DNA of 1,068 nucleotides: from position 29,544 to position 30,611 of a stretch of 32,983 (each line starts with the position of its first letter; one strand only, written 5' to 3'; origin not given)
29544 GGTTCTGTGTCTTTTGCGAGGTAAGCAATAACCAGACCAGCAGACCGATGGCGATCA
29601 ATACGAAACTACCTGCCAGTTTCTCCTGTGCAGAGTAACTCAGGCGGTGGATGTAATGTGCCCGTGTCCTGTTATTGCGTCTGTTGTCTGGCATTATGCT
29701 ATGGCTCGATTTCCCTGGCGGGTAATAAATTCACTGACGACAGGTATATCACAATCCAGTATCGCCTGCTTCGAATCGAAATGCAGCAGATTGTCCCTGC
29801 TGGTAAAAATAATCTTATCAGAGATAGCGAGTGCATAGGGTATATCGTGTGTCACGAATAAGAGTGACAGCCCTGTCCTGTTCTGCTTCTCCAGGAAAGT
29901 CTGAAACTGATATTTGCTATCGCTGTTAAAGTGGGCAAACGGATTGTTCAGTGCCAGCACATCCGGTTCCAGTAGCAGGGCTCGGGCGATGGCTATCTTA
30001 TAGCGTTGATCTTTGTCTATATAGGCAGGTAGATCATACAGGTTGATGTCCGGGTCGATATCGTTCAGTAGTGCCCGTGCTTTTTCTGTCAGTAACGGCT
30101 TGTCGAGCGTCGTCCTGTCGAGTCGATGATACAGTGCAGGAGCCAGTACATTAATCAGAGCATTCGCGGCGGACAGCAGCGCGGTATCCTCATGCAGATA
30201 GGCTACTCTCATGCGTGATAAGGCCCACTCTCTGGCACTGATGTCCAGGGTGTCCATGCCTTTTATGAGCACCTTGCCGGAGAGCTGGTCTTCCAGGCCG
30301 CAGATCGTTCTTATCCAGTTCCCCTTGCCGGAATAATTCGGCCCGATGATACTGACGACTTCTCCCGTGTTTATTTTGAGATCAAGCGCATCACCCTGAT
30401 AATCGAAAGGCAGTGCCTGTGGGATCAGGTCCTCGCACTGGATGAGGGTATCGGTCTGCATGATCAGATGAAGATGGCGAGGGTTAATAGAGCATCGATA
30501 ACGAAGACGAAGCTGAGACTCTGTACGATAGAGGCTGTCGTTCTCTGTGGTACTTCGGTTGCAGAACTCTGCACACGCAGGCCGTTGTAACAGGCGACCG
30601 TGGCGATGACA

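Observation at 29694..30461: Mla/MCE-type ABC operon whose only ATPase subunit has lost nearly every catalytic motif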

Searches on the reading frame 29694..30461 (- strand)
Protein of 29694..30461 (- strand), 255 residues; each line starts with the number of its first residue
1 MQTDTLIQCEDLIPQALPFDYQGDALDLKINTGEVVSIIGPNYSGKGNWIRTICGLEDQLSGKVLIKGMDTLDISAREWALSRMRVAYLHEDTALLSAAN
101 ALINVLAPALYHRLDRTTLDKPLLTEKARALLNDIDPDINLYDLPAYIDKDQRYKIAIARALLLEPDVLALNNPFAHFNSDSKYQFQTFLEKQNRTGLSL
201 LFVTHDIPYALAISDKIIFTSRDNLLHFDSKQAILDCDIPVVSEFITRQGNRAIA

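Call 3: search_protein_families(library=pfam, proteins=[window:29694-30461:-], max_evalue=0.01)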
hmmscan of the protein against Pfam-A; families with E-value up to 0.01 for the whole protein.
window:29694-30461:- (255 aa): 1 family
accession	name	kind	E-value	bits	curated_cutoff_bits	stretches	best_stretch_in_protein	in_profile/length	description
PF00005.33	ABC_tran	-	6.2e-14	53.2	25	1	26-176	4-137/137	ABC transporter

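Call 4: search_protein_families(library=ncbifam, proteins=[window:29694-30461:-], max_evalue=0.01)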
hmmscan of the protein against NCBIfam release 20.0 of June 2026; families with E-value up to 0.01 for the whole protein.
window:29694-30461:- (255 aa): 163 families (the best 25 are shown)
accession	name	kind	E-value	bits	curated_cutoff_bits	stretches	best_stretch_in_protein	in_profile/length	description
TIGR00968.1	3a0106s01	subfamily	3e-25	89.1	342.75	1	24-246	17-231/237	sulfate ABC transporter ATP-binding protein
NF008105.0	PRK10851.1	equivalog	4.8e-24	84.7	502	1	26-235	21-225/362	sulfate/thiosulfate ABC transporter ATP-binding protein CysA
NF007027.0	PRK09493.1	equivalog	5.7e-22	78.2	379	1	25-235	19-224/240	glutamine ABC transporter ATP-binding protein GlnQ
TIGR01186.1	proV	subfamily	9.8e-22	77.5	326.6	1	25-235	11-218/363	betaine/proline/choline family ABC transporter ATP-binding protein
TIGR02211.1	LolD_lipo_ex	equivalog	1.2e-21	77.2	307.75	1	25-215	23-210/221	lipoprotein-releasing ABC transporter ATP-binding protein LolD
NF043075.1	MMSYN1_0197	equivalog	3.5e-21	75.5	550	1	25-234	20-220/341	spermidine/putrescine ABC transporter ATP-binding protein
TIGR02315.1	ABC_phnC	equivalog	8.6e-21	74.5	266.1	1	25-233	20-232/243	phosphonate ABC transporter ATP-binding protein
TIGR03265.1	PhnT2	equivalog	3.2e-20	72.7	457.7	1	25-246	22-235/353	putative 2-aminoethylphosphonate ABC transporter ATP-binding protein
NF006987.0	PRK09452.1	equivalog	3.8e-20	71.9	482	1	25-230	35-231/378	spermidine/putrescine ABC transporter ATP-binding protein PotA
TIGR02673.1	FtsE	equivalog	4e-19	69.1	264.85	1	25-213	20-203/214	cell division ATP-binding protein FtsE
NF008513.0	PRK11432.1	equivalog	5.2e-19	68.3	496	2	148-234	137-224/351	ferric ABC transporter ATP-binding protein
TIGR03375.1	type_I_sec_LssB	subfamily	1.1e-18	66.9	693.1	1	25-236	485-690/696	type I secretion system permease/ATPase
TIGR04406.1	LPS_export_lptB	equivalog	2.2e-18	66.4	240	1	26-234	20-222/239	LPS export ABC transporter ATP-binding protein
NF040933.2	ABC_arch_GlcV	equivalog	4.1e-18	65.4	450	1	24-237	23-232/357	glucose ABC transporter ATP-binding protein GlcV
TIGR00972.1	3a0107s01c2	equivalog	5.7e-18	65.2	343.2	1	26-235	20-231/248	phosphate ABC transporter ATP-binding protein PstB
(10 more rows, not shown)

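Call 5: search_solved_structures(query=window:29694-30461:-, max_evalue=1e-10, show_alignments=3)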
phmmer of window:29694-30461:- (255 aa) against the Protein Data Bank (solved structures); distinct sequences matched with E-value up to 1e-10: 146 (the best 60 are shown).
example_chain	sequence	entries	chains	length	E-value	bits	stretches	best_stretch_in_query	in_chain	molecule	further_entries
5xu1_A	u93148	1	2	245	1.3e-19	73.9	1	26-232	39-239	ABC transporter ATP-binding protein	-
8j5s_D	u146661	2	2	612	2.1e-19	73.2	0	24-214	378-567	Uncharacterized ABC transporter ATP-binding protein Rv1281c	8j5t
8j5q_D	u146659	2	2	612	4e-19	72.2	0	24-214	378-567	Uncharacterized ABC transporter ATP-binding protein Rv1281c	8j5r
2it1_A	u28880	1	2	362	7.4e-19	71.4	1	25-226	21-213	362aa long hypothetical maltose/maltodextrin transport ATP-binding protein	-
8fed_G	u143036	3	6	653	1.8e-17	66.9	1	27-247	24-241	ABC transporter, ATP-binding protein,Green fluorescent protein chimera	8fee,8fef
7d06_B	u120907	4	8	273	2.2e-17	66.5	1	24-248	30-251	ABC transporter ATP-binding protein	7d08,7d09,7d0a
6z5u_K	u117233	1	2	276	2.3e-17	66.5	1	24-248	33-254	ABC transporter ATP-binding protein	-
4u00_A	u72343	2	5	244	2.6e-17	66.3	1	26-224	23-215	Amino acid ABC transporter, ATP-binding protein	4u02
1v43_A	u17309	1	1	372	4.2e-17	65.7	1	25-232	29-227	sugar-binding transport ATP-binding protein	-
1vci_A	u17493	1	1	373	4.2e-17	65.6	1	25-232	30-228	sugar-binding transport ATP-binding protein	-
6mit_A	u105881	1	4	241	6.3e-17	65.1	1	26-238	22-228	Lipopolysaccharide export system ATP-binding protein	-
4yms_J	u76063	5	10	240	7.3e-17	64.9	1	26-221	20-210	ABC-type polar amino acid transport system, ATPase component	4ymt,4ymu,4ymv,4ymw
1z47_A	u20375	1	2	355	1.1e-16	64.2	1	27-236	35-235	putative ABC-transporter ATP-binding protein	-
5l75_A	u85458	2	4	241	4.1e-16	62.4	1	26-237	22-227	Lipopolysaccharide ABC transporter, ATP-binding protein LptB | Lipopolysaccharide export system ATP-binding protein LptB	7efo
8wdb_D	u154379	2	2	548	5.5e-16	62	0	24-226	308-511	Probable dipeptide-transport ATP-binding protein ABC transporter DppD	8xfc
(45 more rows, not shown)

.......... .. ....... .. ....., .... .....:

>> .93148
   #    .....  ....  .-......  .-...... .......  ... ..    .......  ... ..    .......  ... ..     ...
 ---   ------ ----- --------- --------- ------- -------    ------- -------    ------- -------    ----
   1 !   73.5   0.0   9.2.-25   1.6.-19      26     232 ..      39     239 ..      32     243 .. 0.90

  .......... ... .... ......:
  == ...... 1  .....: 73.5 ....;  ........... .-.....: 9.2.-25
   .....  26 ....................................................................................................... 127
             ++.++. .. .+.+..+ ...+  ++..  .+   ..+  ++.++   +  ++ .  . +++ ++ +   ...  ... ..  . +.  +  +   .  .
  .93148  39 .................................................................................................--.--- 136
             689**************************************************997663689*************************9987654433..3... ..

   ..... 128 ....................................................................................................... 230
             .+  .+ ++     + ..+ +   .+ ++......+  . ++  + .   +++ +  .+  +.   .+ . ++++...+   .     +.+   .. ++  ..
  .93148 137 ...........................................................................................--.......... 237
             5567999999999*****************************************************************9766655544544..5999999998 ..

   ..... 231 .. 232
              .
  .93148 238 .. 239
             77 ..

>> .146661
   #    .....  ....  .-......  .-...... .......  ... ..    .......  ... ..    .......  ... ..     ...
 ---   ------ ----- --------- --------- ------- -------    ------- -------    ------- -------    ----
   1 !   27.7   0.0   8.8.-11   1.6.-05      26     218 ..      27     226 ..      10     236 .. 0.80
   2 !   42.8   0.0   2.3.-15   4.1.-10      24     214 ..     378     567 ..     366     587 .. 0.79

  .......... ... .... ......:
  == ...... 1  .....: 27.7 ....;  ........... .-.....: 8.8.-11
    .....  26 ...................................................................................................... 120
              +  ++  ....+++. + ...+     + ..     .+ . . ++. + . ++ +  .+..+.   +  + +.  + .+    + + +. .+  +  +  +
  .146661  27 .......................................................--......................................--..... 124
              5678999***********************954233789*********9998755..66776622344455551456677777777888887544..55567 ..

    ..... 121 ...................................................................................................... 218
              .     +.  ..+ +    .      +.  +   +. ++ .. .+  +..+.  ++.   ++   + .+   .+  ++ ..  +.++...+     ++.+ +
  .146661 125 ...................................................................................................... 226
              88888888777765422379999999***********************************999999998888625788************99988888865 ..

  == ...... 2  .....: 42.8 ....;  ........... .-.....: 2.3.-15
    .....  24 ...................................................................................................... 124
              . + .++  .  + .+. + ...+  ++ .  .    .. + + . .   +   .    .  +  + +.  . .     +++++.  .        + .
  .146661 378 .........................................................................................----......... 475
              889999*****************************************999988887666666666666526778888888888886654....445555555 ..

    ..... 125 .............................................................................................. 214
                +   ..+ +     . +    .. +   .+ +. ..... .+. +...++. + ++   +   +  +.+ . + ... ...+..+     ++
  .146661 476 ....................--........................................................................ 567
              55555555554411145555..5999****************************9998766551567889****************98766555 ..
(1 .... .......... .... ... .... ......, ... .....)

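Call 7: find_homologous_proteins(query=window:29694-30461:-, max_evalue=0.00001)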
Query window:29694-30461:- (255 aa): 237 proteins with E <= 0.00001 among 1224 candidates; the best 120 are listed.
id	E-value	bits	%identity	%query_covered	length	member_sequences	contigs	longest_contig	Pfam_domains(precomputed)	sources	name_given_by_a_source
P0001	6.5e-165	564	100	100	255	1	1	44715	PF00005.34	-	-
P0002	7.9e-118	410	75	98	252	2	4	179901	PF00005.34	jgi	-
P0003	3.4e-116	405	71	99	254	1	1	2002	PF00005.34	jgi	-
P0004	4.0e-113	395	69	100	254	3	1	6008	PF00005.34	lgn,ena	-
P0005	2.2e-112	392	71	100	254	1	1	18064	PF00005.34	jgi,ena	-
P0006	2.2e-112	392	70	100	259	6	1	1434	PF00005.34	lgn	-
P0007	2.3e-112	392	69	100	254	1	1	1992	PF00005.34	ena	-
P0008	2.9e-112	392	70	99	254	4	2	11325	PF00005.34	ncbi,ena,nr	ncbi:MAG: ATP-binding cassette domain-containing protein [Gammaproteobacteria bacterium]|nr:ATP-bind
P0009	4.4e-112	391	69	100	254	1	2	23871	PF00005.34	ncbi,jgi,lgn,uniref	ncbi:hypothetical protein MNBD_GAMMA05-2091 [hydrothermal vent metagenome]|uniref:ABC transporter do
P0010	9.4e-112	390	68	99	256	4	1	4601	PF00005.34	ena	-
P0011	1.1e-111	390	69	100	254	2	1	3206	PF00005.34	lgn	-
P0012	1.2e-111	390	71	99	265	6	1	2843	PF00005.34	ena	-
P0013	1.5e-111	390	70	100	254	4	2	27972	PF00005.34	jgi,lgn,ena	-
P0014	2.6e-111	389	70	98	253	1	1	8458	PF00005.34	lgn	-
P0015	4.5e-111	388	68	99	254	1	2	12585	PF00005.34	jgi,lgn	-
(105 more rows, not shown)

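Call 10: find_related_loci(query=A1, collection=genome_contigs, flank=10000)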
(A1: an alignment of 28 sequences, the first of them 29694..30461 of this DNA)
Query A1 (255 aa) in genome_contigs; peptide patterns used: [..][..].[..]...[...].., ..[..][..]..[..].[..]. (x = any residue, [..] = any of these).
106 stretches matched a pattern; 22 encode a relative of the query (tblastn E <= 1e-3); 21 distinct loci.
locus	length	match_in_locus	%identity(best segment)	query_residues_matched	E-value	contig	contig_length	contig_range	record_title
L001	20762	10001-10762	69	1-255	1e-120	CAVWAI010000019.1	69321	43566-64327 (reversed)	MAG: uncultured Gammaproteobacteria bacterium isolate MFD03551.bin.2.48 genome assembly, contig: contig_39165, whole gen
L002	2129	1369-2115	70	1-253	9e-125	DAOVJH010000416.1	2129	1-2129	MAG TPA_asm: Pseudomonadota bacterium isolate CSMAG_1388 CSMAG_1388_k141_471995_length_2129_cov_53.0412, whole genome sh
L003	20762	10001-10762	64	1-255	4e-111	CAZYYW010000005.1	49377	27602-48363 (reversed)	MAG TPA_asm: uncultured Thiotrichaceae bacterium isolate binchicken_co112_29 genome assembly, contig: NODE_67_length_493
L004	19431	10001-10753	67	1-252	5e-110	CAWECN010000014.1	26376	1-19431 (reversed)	MAG: uncultured Gammaproteobacteria bacterium isolate MFD03551.bin.1.144 genome assembly, contig: contig_40125, whole ge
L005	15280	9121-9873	65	1-252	8e-108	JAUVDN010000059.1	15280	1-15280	MAG: Gammaproteobacteria bacterium isolate CSMAG_298 CSMAG_298_k141_4131002_length_15280_cov_31.7951, whole genome shotg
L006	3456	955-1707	65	1-252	2e-107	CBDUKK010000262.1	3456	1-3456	MAG TPA_asm: uncultured Gammaproteobacteria bacterium isolate SRR22808129_metabat2_63 genome assembly, contig: ERZ250434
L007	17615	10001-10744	59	1-249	2e-99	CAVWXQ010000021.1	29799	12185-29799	MAG: uncultured Gammaproteobacteria bacterium isolate MFD03551.bin.2.30 genome assembly, contig: contig_22975, whole gen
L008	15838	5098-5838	58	1-248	2e-95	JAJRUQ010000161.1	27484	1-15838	MAG: Gammaproteobacteria bacterium isolate Dive96_bin10.204 k141_4242919, whole genome shotgun sequence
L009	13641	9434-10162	41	1-246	2e-59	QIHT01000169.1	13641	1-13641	MAG: Gammaproteobacteria bacterium isolate SZUA-116 Ga0063293_10004159, whole genome shotgun sequence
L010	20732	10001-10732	42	1-247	3e-59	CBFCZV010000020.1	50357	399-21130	MAG TPA_asm: uncultured Gammaproteobacteria bacterium isolate SRR26215676_concoct_189 genome assembly, contig: ERZ250734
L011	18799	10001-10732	42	1-247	1e-58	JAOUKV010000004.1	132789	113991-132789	MAG: Gammaproteobacteria bacterium isolate 8_1_Jan_SF_Bin56 8_1_Jan_SF_Bin56_scaffold_44_c1, whole genome shotgun sequen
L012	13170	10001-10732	42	1-247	6e-58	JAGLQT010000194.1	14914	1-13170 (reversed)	MAG: Gammaproteobacteria bacterium isolate RS_8_68 ROV157_8.bin.68.fa_194, whole genome shotgun sequence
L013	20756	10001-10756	66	1-253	1e-109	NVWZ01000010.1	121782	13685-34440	MAG: Thiotrichaceae bacterium isolate NORP24 Contig_source1383C_436, whole genome shotgun sequence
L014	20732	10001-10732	40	1-247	5e-57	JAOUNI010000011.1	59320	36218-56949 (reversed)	MAG: Gammaproteobacteria bacterium isolate 8_1_July_SF_Bin66 8_1_July_SF_Bin66_scaffold_118_c1, whole genome shotgun seq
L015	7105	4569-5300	38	1-248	6e-56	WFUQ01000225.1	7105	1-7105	MAG: Gammaproteobacteria bacterium isolate S139_92 k151_553083, whole genome shotgun sequence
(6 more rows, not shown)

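Call 15: find_encoding_contigs(protein=P0002, flank=10000, max_places=3)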
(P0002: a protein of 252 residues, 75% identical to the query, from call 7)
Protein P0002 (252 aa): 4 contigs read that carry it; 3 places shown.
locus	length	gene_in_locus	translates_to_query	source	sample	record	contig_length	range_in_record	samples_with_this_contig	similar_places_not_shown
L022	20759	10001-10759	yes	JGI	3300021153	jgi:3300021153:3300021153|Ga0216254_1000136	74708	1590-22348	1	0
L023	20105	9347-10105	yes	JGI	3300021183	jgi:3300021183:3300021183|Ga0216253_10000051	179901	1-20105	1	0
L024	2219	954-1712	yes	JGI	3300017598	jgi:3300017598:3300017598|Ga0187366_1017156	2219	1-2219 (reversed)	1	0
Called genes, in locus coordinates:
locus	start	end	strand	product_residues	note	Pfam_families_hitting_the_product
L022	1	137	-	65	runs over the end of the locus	-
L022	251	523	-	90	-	-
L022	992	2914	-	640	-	PF13429:TPR_15 (weak), PF12895:ANAPC3 (faint), PF13174:TPR_6 (faint), PF23914:TPR_CcmH_CycH (weak), PF14559:TPR_19, PF24575:TPR_Slam (weak), PF13432:TPR_16 (weak), PF14559:TPR_19 (weak), +12 more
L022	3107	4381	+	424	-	PF05201:GlutR_N, PF01488:Shikimate_DH, PF00745:GlutR_dimer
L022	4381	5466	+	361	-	PF03462:PCRF, PF00472:RF-1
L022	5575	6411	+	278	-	PF17827:PrmC_N, PF05175:MTS, PF06325:PrmA, PF02390:Methyltransf_4, PF13847:Methyltransf_31, PF08241:Methyltransf_11, PF08242:Methyltransf_12, PF13649:Methyltransf_25, +8 more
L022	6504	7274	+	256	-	PF00899:ThiF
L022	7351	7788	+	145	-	PF14464:Prok-JAB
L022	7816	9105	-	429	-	-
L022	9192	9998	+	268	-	PF02405:MlaE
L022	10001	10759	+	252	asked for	PF00005:ABC_tran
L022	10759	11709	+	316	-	PF02470:MlaD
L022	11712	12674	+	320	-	PF07719:TPR_2 (faint), PF13424:TPR_12 (faint)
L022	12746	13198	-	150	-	-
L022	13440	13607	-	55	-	-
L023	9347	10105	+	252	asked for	PF00005:ABC_tran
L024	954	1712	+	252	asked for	PF00005:ABC_tran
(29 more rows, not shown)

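Call 23: search_protein_representatives(alignment_id=A1)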
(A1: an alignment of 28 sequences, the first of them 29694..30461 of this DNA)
Query: 28 sequences, 249 profile positions. Proteins with E-value up to 0.001 (for the whole library): 366141; up to 1e-10: 93079; up to 1e-30: 470. The best 150 are listed.
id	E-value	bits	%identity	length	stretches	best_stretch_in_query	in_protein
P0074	1.5e-114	397.7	-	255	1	1-247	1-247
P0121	1.1e-90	319.5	-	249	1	1-248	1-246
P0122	7.1e-87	307.1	-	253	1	1-247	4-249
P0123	6.2e-84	297.4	-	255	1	1-245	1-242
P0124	5.6e-83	294.3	-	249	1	2-248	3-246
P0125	2.3e-77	275.9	-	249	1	1-247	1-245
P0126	2.9e-74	265.8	-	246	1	1-247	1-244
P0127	9.2e-71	254.3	-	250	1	1-247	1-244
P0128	1.9e-69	250.0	-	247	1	8-247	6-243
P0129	4.6e-59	215.9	-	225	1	1-144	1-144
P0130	2.4e-58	213.6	-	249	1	1-246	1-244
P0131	7.8e-58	211.9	-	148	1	102-248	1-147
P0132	6.3e-57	209.0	-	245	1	4-247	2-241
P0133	1.2e-55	204.7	-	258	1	4-246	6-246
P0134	2.2e-54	200.6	-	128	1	1-121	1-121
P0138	5.9e-53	195.9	-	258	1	1-247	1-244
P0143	6.5e-49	182.7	-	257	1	8-246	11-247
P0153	2.2e-45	171.1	-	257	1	22-247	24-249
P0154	4.2e-44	167.0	-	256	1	4-247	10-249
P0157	8.0e-44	166.0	-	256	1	4-247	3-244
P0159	3.7e-43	163.9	-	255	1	5-247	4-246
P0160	4.4e-43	163.6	-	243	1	24-247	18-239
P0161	4.6e-43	163.5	-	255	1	21-240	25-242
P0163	8.5e-43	162.7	-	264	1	3-246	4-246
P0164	8.8e-43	162.6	-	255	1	7-247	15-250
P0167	2.2e-42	161.3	-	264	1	24-246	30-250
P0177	3.4e-41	157.4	-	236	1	23-247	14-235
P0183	1.5e-40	155.3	-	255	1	22-247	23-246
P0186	1.5e-39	152.1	-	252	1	21-246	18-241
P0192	1.8e-38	148.5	-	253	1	3-247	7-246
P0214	5.4e-37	143.7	-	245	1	24-246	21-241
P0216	6.0e-37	143.5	-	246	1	24-248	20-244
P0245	9.6e-36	139.6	-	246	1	18-246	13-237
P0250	1.2e-35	139.2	-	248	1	4-220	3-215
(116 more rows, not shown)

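Call 25: find_encoding_contigs(protein=P0153, flank=6000, max_places=2)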
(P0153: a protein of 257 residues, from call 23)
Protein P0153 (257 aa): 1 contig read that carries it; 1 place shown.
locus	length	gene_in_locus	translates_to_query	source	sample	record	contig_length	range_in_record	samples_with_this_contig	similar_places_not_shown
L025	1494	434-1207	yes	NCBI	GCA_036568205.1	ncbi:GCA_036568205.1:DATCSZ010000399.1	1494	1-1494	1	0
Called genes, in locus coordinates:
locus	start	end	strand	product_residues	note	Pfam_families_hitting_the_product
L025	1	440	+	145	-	PF02405:MlaE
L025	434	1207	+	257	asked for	PF00005:ABC_tran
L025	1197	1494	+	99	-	PF02470:MlaD (weak)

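Call 26: find_encoding_contigs(protein=P0159, flank=6000, max_places=2)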
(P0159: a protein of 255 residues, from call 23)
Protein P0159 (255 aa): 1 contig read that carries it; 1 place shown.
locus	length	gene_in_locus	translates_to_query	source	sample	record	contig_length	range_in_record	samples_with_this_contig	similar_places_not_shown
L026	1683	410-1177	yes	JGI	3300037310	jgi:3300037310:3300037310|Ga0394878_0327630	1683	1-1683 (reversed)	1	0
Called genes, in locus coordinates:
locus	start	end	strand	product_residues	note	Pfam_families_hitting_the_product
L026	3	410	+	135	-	?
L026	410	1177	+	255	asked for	PF00005:ABC_tran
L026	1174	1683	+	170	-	?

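Call 27: find_encoding_contigs(protein=P0138, flank=8000, max_places=2)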
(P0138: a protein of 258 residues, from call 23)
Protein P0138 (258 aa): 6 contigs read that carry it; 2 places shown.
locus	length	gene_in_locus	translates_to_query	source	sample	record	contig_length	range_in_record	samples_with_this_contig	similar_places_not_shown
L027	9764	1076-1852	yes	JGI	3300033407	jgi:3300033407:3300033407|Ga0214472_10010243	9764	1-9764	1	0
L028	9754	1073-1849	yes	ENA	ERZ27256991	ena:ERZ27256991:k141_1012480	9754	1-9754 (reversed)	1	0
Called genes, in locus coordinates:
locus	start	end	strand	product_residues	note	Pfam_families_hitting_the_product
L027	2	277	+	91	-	?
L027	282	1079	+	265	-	PF02405:MlaE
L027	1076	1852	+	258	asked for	PF00005:ABC_tran, PF13304:AAA_21 (faint)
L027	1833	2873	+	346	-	PF02470:MlaD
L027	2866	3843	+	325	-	PF07719:TPR_2 (faint), PF14559:TPR_19 (faint), PF13374:TPR_10 (faint), PF17874:TPR_MalT (weak), PF13424:TPR_12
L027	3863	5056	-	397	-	PF13487:HD_5, PF01966:HD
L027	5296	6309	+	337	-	PF12801:Fer4_5, PF00037:Fer4 (faint), PF12838:Fer4_7 (faint), PF13187:Fer4_9 (faint), PF12801:Fer4_5 (weak), PF12837:Fer4_6 (weak), PF13237:Fer4_10 (weak), PF14697:Fer4_21 (weak)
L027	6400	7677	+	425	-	PF03349:Toluene_X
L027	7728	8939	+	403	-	PF00180:Iso_dh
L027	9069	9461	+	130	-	-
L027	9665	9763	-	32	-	?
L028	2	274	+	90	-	?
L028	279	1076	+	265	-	PF02405:MlaE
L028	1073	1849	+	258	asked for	PF00005:ABC_tran, PF13304:AAA_21 (faint)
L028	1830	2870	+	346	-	PF02470:MlaD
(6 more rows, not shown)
